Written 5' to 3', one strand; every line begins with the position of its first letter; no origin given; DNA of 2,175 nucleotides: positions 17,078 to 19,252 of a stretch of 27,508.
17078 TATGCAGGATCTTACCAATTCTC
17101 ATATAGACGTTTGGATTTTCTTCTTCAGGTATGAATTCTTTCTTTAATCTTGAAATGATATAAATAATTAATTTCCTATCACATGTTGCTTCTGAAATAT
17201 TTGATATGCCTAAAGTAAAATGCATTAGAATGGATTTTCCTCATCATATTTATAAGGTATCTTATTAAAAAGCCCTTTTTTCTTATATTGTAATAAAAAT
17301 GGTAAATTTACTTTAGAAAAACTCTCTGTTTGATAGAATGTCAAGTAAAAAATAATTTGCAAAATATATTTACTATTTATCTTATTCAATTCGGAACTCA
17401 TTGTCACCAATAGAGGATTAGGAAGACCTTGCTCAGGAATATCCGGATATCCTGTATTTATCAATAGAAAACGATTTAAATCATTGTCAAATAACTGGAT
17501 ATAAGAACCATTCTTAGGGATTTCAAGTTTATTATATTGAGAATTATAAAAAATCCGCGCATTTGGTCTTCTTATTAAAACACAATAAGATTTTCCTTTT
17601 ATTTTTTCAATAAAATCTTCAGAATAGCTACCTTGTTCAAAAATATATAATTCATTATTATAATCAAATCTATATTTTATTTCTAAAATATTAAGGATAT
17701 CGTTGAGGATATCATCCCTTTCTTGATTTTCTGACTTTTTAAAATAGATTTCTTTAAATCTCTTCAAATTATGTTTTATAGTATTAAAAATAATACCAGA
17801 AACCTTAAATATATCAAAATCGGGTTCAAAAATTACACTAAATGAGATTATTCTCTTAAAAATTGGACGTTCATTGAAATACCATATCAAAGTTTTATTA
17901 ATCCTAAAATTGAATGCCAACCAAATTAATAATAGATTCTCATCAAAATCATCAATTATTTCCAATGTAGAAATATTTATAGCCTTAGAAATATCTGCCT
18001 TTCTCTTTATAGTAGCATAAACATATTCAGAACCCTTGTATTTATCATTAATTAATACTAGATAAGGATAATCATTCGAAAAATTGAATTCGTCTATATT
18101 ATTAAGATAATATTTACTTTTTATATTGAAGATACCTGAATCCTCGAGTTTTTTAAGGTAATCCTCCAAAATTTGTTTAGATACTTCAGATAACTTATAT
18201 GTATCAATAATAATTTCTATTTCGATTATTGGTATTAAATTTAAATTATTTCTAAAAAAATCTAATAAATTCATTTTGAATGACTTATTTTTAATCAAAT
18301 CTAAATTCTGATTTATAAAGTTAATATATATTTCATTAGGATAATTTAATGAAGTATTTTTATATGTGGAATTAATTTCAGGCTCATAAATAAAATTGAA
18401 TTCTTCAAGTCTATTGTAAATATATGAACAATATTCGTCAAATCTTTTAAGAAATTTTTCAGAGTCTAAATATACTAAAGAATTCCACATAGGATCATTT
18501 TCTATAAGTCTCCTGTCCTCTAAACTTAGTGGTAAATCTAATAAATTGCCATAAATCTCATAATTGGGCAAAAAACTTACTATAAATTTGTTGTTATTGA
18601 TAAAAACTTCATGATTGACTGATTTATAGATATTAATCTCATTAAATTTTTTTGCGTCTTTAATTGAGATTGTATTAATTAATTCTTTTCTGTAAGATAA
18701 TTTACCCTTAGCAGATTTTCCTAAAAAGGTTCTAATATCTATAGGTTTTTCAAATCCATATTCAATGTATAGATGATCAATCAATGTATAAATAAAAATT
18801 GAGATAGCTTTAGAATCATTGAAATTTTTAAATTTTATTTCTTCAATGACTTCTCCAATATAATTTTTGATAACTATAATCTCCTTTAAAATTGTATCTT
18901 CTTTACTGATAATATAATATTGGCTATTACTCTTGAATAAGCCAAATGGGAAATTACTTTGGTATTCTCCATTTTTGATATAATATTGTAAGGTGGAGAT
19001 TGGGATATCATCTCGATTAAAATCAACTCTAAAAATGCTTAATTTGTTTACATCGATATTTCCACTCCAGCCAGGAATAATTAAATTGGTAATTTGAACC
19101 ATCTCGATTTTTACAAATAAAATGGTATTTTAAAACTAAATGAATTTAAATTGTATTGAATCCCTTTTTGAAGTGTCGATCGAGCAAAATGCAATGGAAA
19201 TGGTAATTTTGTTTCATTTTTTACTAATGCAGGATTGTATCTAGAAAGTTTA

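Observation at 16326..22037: Tandem inactive Argonautes translationally coupled to a Cas4-like Fe-S nuclease: candidate new pAgo defence system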

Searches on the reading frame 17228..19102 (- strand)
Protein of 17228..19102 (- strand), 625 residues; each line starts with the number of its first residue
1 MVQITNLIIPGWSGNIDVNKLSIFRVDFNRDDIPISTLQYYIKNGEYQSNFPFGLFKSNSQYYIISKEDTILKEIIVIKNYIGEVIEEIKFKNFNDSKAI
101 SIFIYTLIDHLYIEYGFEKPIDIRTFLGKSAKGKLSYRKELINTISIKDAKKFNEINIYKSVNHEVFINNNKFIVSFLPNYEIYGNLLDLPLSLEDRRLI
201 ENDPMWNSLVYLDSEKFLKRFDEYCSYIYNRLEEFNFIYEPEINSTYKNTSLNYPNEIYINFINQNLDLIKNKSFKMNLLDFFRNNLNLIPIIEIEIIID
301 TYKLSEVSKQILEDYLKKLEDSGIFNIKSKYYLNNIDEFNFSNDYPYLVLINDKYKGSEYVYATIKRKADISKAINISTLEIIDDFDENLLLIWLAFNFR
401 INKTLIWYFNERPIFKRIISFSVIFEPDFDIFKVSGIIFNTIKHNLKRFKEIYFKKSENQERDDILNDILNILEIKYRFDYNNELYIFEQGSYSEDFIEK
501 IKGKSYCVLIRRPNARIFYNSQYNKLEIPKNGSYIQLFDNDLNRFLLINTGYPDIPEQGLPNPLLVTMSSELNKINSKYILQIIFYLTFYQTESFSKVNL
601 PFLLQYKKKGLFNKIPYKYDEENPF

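Call 6: search_protein_families(library=pfam, proteins=[window:17228-19102:-], max_evalue=0.1)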
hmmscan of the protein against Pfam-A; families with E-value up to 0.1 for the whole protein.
window:17228-19102:- (625 aa): 0 families

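Call 7: search_protein_families(library=padloc, proteins=[window:17228-19102:-], max_evalue=0.1)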
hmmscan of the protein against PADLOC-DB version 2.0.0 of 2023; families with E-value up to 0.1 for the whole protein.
window:17228-19102:- (625 aa): 0 families

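Call 8: search_protein_families(library=ncbifam, proteins=[window:17228-19102:-], max_evalue=0.1)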
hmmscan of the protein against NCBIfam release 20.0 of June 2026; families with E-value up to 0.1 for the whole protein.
window:17228-19102:- (625 aa): 1 family
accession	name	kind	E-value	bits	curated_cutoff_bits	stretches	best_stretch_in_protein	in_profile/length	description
NF007603.0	PRK10250.1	equivalog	0.0023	18.1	183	0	423-501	24-99/122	MmcQ/YjbR family DNA-binding protein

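Call 10: search_solved_structures(query=window:17228-19102:-, max_evalue=10)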
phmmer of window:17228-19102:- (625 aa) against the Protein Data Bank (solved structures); distinct sequences matched with E-value up to 10: 3.
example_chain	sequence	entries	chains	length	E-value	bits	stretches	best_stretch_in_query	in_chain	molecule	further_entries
4on3_A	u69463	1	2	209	0.69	11.9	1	447-560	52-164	Sorting nexin-10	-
4pzg_A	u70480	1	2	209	0.69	11.9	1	447-560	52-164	Sorting nexin-10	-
5btb_A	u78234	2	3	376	1.7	10.6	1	365-424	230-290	AFR263Cp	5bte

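Call 11: find_homologous_proteins(query=window:17228-19102:-)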
Query window:17228-19102:- (625 aa): 7 proteins with E <= 0.001 among 8000 candidates. Only proteins of 343 to 1094 residues were searched: fused or split forms outside these lengths cannot appear, so this answer is no evidence that the protein stands alone or is whole; lengths 'longer' or 'shorter' looks for them.
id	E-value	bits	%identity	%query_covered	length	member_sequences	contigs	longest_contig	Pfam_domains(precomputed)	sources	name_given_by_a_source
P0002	0.0e+0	1357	100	100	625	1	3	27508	-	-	-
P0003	1.7e-288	977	73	100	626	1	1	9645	-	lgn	-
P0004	2.4e-237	808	69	88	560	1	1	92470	-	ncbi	-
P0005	8.4e-129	449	40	99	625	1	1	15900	-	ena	-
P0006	3.6e-125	437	40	99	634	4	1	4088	-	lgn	-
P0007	5.9e-124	433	39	99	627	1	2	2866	-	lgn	-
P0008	4.8e-121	424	38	99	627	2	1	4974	-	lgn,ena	-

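Call 14: find_encoding_contigs(protein=P0004, flank=10000, max_places=3)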
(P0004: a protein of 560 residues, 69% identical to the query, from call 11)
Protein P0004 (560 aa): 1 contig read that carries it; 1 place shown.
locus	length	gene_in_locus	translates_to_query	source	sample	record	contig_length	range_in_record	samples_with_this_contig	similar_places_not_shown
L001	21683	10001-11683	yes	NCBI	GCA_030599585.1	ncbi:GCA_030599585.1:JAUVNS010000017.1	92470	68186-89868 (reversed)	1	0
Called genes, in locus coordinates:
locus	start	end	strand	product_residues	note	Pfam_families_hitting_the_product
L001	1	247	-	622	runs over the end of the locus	-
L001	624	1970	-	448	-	-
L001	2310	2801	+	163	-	-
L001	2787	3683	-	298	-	-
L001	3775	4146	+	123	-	-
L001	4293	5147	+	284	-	-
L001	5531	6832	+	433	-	PF00149:Metallophos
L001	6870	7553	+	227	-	-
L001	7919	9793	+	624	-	-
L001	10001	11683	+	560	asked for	-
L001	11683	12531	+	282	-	PF12705:PDDEXK_1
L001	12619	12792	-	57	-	-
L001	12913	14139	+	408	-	PF04015:DUF362, PF00037:Fer4 (weak), PF12837:Fer4_6 (faint), PF13237:Fer4_10 (weak), PF12838:Fer4_7 (weak)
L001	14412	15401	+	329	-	PF00561:Abhydrolase_1, PF12697:Abhydrolase_6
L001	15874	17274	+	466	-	PF02525:Flavodoxin_2, PF03358:FMN_red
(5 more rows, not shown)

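Call 15: find_encoding_contigs(protein=P0005, flank=10000, max_places=3)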
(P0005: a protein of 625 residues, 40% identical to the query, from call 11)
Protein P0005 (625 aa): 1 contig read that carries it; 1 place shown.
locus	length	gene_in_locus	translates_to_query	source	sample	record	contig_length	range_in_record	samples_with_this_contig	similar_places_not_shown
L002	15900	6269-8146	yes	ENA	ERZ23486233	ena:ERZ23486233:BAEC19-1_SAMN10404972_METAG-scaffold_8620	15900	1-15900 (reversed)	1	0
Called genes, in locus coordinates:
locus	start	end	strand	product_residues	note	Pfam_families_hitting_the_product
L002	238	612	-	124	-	-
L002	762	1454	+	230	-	-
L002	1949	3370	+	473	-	PF00149:Metallophos, PF12850:Metallophos_2 (faint)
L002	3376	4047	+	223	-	-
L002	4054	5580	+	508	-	-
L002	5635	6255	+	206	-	-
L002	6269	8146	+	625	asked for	-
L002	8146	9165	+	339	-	PF12705:PDDEXK_1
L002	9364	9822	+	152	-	-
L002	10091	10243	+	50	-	-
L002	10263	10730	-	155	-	PF01261:AP_endonuc_2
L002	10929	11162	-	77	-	-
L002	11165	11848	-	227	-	PF01966:HD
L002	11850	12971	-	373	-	PF13353:Fer4_12 (weak), PF04055:Radical_SAM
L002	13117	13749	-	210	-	-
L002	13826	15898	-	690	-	?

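Call 29: search_protein_representatives(alignment_id=A1)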
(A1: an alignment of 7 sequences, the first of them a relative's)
Query: 7 sequences, 626 profile positions. Proteins with E-value up to 0.001 (for the whole library): 48; up to 1e-10: 39; up to 1e-30: 23. The best 48 are listed.
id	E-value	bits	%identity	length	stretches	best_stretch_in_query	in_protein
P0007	0.0e+00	1045.9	-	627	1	1-626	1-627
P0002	1.7e-297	1005.0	-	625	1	1-626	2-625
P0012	1.0e-186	639.1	-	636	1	6-626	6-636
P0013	1.6e-171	588.9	-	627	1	4-626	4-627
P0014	2.0e-161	555.6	-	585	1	37-626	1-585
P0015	1.4e-155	536.3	-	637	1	4-626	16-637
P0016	5.7e-126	438.4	-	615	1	3-600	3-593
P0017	4.5e-118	412.3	-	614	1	5-612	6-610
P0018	4.5e-72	260.4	-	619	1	8-611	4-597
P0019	4.9e-69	250.3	-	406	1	71-460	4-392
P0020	4.1e-52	194.5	-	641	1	6-603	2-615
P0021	5.1e-52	194.1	-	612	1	4-614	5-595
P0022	8.1e-45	170.4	-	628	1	1-607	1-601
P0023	4.2e-41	158.1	-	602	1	3-605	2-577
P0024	4.5e-41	158.0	-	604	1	4-614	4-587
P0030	1.3e-33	133.4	-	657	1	6-612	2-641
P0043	5.9e-17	78.3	-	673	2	35-558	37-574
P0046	3.6e-14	69.1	-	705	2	39-255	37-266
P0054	4.1e-07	45.8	-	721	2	81-290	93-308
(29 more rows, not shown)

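Call 32: search_protein_families(library=pfam, alignment_id=A2, max_evalue=0.01)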
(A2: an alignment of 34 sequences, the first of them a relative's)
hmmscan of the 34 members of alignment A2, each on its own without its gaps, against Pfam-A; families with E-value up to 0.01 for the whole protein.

A. member 1, P0002 (625 aa): 0 families

B. families by the number of members that match (of 34 scanned): 1 family
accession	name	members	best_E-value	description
PF02171.23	Piwi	3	3.5e-08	Piwi domain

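Call 33: search_solved_structures(query=A2, max_evalue=1, show_alignments=2)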
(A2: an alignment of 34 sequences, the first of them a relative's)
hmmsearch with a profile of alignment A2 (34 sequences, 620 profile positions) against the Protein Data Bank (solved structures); distinct sequences matched with E-value up to 1: 4.
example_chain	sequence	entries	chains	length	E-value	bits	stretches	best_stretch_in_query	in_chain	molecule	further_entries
8xhs_A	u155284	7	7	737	4.6e-06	28.5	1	288-601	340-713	KmAgo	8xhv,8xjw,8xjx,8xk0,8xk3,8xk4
7kx7_A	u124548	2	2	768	0.011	17.4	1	355-543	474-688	Piwi-A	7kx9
7yfq_A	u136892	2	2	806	0.011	17.3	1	355-543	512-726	Piwi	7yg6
9iiy_A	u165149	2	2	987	0.018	16.7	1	355-543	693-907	Piwi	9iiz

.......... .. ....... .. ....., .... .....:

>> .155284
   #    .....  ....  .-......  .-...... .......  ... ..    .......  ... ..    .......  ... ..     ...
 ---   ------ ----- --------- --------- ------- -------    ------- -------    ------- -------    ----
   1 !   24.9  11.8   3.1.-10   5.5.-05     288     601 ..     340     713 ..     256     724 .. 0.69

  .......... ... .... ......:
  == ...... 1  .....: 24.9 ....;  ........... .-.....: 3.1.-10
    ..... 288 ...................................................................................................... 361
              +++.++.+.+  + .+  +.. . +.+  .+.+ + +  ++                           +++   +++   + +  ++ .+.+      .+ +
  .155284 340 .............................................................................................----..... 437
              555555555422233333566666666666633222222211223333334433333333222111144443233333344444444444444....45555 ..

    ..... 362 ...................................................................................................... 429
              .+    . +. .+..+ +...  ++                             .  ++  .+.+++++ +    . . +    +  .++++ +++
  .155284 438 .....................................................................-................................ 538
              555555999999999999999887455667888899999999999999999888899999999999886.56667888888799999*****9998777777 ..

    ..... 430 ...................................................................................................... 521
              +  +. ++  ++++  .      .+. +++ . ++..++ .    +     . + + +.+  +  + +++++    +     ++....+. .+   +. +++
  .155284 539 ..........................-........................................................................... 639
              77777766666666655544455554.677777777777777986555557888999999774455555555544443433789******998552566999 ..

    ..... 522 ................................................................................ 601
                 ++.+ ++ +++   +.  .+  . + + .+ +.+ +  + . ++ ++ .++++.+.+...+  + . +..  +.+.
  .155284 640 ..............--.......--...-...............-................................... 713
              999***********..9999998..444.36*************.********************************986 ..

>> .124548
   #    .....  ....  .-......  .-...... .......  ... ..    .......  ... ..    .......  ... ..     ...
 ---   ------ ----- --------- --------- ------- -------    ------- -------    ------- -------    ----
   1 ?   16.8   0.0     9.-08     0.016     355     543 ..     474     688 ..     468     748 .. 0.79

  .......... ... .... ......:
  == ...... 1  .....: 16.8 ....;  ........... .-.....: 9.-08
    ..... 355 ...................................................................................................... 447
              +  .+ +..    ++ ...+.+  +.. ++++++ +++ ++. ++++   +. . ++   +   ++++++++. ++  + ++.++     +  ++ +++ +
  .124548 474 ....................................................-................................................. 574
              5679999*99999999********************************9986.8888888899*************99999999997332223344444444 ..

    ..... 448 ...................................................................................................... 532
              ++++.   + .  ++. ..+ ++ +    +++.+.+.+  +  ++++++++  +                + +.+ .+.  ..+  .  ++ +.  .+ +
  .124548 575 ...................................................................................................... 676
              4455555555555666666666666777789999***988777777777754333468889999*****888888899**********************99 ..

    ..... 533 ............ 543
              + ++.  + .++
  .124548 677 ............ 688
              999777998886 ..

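Call 34: search_protein_families(library=padloc, alignment_id=A2, max_evalue=0.01)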
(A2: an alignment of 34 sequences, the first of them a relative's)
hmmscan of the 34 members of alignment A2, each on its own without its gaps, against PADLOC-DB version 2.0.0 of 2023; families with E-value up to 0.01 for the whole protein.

A. member 1, P0002 (625 aa): 0 families

B. families by the number of members that match (of 34 scanned): 13 families
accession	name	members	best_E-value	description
PDLC02436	pAgo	11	1.2e-34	-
PDLC02428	PprPIWI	10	6.6e-22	-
PDLC02397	pAgo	7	4e-14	-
PDLC02386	pAgo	5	2.5e-07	-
PDLC02396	pAgo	4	7.1e-08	-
PDLC02389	pAgo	3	1.3e-07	-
PDLC02380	pAgo_II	3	1.8e-07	Class II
PDLC02387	pAgo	3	6.6e-05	-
PDLC02383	pAgo_II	2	5.5e-12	Class II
PDLC02382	pAgo_II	2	2.8e-11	Class II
PDLC02378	pAgo_I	2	0.00024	Class I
PDLC02376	pAgo_I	1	0.00035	Class I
PDLC02379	pAgo_II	1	0.0028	Class II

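Call 36: predict_structure(alignment_id=A2)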
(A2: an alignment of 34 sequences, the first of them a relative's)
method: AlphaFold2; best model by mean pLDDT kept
length: 625 residues; sequences in the alignment: 34
mean_pLDDT: 88.7   pTM: 0.88
mean pLDDT of the five models: 88.7, 88.6, 88.3, 87.9, 86.8
residues with pLDDT >= 90: 411; 70-90: 173; 50-70: 32; < 50: 9
segments of 3 or more residues with pLDDT < 50: 620-625
pLDDT, mean of each block of 10 residues (from residue 1): 74 95 94 87 92 93 91 93 94 85 97 94 64 84 82 78 94 95 70 74 84 92 96 96 93 93 92 94 94 96 90 95 95 84 92 88 86 92 92 94 90 91 86 92 91 84 91 92 93 90 96 94 84 92 91 90 95 90 95 90 82 58 39
secondary structure, 60 per line:
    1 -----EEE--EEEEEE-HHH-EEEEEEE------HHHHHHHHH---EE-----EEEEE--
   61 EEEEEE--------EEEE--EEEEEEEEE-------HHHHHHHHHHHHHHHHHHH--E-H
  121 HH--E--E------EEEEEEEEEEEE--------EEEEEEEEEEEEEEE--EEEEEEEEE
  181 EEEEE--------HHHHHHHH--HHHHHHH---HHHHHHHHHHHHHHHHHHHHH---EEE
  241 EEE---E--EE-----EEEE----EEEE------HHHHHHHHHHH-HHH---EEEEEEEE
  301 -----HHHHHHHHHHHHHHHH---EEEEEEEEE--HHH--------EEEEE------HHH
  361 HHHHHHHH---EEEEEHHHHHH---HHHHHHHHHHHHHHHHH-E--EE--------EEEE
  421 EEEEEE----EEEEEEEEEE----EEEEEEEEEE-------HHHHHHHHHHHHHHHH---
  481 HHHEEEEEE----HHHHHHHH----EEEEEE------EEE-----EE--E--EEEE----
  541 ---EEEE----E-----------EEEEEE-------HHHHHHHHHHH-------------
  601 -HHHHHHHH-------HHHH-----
elements in order: E6-8 E11-16 E22-28 H35-43 E54-58 E61-66 E75-78 E81-89 H97-115 E135-146 E155-169 E172-185 H194-201 H204-210 H214-234 E238-243 E257-260 E265-268 H275-285 E293-300 H306-321 E325-333 E347-351 H358-368 E372-376 H377-382 H386-402 E417-426 E431-440 E445-454 H462-477 E484-489 H494-501 E506-511 E518-520 E533-536 E544-547 E564-569 H577-587 H602-609 H617-620

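Call 38: find_related_loci(query=A1, collection=genome_contigs, flank=8000)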
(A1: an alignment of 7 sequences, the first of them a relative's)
Query A1 (625 aa) in genome_contigs; peptide patterns used: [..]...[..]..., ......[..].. (x = any residue, [..] = any of these).
46 stretches matched a pattern; 1 encode a relative of the query (tblastn E <= 1e-3); 1 distinct loci.
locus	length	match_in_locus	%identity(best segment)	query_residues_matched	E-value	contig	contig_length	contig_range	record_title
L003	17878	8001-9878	67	1-625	0e+0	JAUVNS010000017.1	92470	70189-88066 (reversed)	MAG: Promethearchaeota archaeon isolate CSMAG_616 CSMAG_616_k141_302014_length_92470_cov_14.3658, whole genome shotgun s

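Call 40: fold_search(model_id=the predicted structure, library=pdb)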
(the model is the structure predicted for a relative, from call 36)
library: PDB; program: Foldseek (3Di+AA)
matches with E <= 10: 500; with E <= 0.001: 277
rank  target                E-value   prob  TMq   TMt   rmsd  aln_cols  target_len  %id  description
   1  5guh_A                1.4e-22  1.00  0.59  0.50  10.1       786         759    9  Crystal structure of silkworm PIWI-clade Argonaute Siwi bound to piRNA (released 2016-10-19)
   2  2f8s_A                1.7e-22  1.00  0.61  0.56   9.1       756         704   13  Crystal structure of Aa-Ago with externally-bound siRNA (released 2006-10-31)
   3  4w5n_A                2.1e-22  1.00  0.59  0.47   9.4       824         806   10  The Crystal Structure of Human Argonaute2 Bound to a Defined Guide RNA (released 2014-11-12)
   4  9k6q_A                2.4e-22  1.00  0.59  0.54   8.7       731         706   10  "Cryo-EM Structure of hAGO2D669A-siRNA-target (14-nt, sesqui-lobed) (released 2025-06-25)
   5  1yvu                  2.7e-22  1.00  0.58  0.54  10.2       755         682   14  Crystal structure of A. aeolicus Argonaute (released 2005-08-09)
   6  4krf_A                2.9e-22  1.00  0.61  0.48   9.8       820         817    9  Structure of Human Argonaute-1 let-7 complex (released 2013-06-19)
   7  7yfx_A                2.9e-22  1.00  0.62  0.53  10.0       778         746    8  Cryo-EM structure of Hili in complex with piRNA (released 2024-01-24)
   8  4olb_A                4.1e-22  1.00  0.60  0.49   9.4       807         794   10  Crystal Structure of Human Argonaute2 Bound to Tryptophan (released 2014-02-05)
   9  4z4d_A                6.0e-22  1.00  0.56  0.45  10.0       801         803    9  Human Argonaute2 Bound to t1-G Target RNA (released 2015-09-23)
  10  6mfn_A                7.1e-22  1.00  0.60  0.49   9.6       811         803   10  Human Argonaute2-miR-27a bound to HSUR1 target RNA (released 2019-08-07)
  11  9s1e_B                8.4e-22  1.00  0.61  0.54   9.7       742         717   10  Cryo-EM structure of the endogeneous MIWI in complex with pachytene piRNA at 2.8A (released 2026-01-21)
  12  6kr6_A                1.5e-21  1.00  0.56  0.50  11.0       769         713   10  Crystal structure of Drosophila Piwi (released 2020-02-19)
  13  4z4h_A                1.7e-21  1.00  0.60  0.48  11.1       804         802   10  Human Argonaute2 A481T Mutant Bound to t1-A Target RNA (released 2015-09-23)
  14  8d6j_A                2.0e-21  1.00  0.60  0.48   9.5       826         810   10  Human Ago2 bound to miR122(21nt) with PIWI loop swapped to AtAgo10 sequence (released 2023-05-03)
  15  9dhx_A                2.2e-21  1.00  0.59  0.54   9.1       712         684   10  human Argonaute2 R315V/H316A - miR-122 in complex with a fully complementary target (released 2026-03-04)
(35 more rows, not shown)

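Call 60: find_encoding_contigs(protein=P0018, flank=8000, max_places=2)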
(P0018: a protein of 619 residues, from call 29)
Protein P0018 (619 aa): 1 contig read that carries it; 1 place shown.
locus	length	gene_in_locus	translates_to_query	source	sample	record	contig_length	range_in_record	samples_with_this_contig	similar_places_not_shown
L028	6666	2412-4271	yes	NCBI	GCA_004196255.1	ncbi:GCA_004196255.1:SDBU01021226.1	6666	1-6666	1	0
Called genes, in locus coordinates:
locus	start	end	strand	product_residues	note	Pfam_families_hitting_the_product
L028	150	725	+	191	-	-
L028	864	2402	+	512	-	-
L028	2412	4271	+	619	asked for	-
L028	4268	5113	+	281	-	PF12705:PDDEXK_1, PF01930:Cas_Cas4 (weak)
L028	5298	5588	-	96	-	-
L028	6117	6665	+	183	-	?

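Call 61: find_encoding_contigs(protein=P0020, flank=8000, max_places=2)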
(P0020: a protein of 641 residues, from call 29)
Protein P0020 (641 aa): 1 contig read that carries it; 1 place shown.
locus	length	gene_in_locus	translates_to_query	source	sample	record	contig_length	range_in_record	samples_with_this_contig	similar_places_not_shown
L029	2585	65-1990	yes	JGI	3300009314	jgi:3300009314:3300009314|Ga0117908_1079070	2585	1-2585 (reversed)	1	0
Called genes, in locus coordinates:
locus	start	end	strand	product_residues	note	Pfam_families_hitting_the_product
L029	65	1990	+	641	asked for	-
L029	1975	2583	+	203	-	?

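Call 62: find_encoding_contigs(protein=P0022, flank=8000, max_places=2)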
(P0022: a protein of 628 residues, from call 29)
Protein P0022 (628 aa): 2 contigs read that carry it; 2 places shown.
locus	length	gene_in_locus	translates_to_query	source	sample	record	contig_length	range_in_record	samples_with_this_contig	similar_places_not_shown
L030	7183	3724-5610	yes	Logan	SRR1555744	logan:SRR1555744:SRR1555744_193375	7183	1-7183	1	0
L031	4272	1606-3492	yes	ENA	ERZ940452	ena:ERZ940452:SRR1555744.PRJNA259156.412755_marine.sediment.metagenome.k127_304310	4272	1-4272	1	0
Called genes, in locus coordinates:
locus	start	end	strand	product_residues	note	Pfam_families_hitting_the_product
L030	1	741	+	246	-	?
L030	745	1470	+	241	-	-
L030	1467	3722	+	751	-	-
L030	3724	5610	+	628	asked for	-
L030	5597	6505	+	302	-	PF08696:Dna2 (weak), PF12705:PDDEXK_1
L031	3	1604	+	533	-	?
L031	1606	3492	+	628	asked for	-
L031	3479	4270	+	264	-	?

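Call 63: find_encoding_contigs(protein=P0030, flank=8000, max_places=2)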
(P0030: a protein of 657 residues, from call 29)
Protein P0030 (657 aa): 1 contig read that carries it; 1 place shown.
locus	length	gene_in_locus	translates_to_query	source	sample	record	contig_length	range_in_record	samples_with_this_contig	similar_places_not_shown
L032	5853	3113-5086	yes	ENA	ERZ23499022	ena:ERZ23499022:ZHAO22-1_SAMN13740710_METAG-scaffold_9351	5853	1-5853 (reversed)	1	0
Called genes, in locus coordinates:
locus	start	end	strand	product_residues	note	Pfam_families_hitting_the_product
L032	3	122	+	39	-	?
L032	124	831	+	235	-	-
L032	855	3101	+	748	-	-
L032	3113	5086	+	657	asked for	-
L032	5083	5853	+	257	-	?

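Call 67: search_protein_families(library=pfam, proteins=[L030:1-741:+, L030:745-1470:+, L030:1467-3722:+, L032:124-831:+, L032:855-3101:+, L028:150-725:+, L028:864-2402:+], max_evalue=0.01)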
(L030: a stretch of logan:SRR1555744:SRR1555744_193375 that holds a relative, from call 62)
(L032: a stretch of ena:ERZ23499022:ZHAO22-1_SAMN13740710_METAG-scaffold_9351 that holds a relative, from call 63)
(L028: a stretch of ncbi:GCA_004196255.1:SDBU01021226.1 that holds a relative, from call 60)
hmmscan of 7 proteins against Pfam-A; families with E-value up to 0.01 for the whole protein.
L030:1-741:+ (246 aa): 0 families

L030:745-1470:+ (241 aa): 0 families

L030:1467-3722:+ (751 aa): 0 families

L032:124-831:+ (235 aa): 0 families

L032:855-3101:+ (748 aa): 0 families

L028:150-725:+ (191 aa): 0 families

L028:864-2402:+ (512 aa): 1 family
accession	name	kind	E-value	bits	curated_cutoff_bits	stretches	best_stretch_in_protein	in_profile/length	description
PF02171.23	Piwi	-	0.00029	20.7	28.9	0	234-329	4-104/302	Piwi domain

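Call 100: find_encoding_contigs(protein=P0046, flank=6000, max_places=2)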
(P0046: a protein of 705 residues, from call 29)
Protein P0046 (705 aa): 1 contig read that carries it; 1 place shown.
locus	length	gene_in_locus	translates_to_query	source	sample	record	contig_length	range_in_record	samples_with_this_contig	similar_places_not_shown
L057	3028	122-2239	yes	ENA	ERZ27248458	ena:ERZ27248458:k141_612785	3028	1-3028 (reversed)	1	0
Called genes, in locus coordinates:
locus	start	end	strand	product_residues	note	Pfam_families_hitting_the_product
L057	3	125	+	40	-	?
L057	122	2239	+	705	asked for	PF02171:Piwi (faint)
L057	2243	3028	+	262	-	?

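Call 101: find_encoding_contigs(protein=P0054, flank=6000, max_places=2)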
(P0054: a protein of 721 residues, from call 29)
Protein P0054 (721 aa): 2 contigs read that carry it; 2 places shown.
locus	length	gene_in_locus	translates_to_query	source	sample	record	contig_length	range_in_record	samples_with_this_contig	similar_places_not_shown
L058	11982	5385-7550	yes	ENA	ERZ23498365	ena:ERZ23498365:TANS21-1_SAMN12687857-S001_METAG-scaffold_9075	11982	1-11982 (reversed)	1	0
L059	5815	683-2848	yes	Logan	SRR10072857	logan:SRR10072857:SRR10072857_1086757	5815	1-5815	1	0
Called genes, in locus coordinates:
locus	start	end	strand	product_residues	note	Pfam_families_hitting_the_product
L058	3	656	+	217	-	?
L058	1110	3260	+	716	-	PF14311:DUF4379 (faint), PF21817:CapR (faint), PF05605:zf-Di19 (faint), PF28086:HVO_2142 (faint)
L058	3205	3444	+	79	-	-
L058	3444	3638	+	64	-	-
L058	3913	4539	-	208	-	-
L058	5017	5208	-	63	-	-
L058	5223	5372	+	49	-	-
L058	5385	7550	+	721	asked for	PF02171:Piwi (weak)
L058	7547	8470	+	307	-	-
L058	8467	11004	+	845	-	PF02171:Piwi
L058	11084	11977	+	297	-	PF19810:HFX_2341_N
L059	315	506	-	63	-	-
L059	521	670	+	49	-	-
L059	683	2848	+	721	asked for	PF02171:Piwi (weak)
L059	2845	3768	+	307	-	-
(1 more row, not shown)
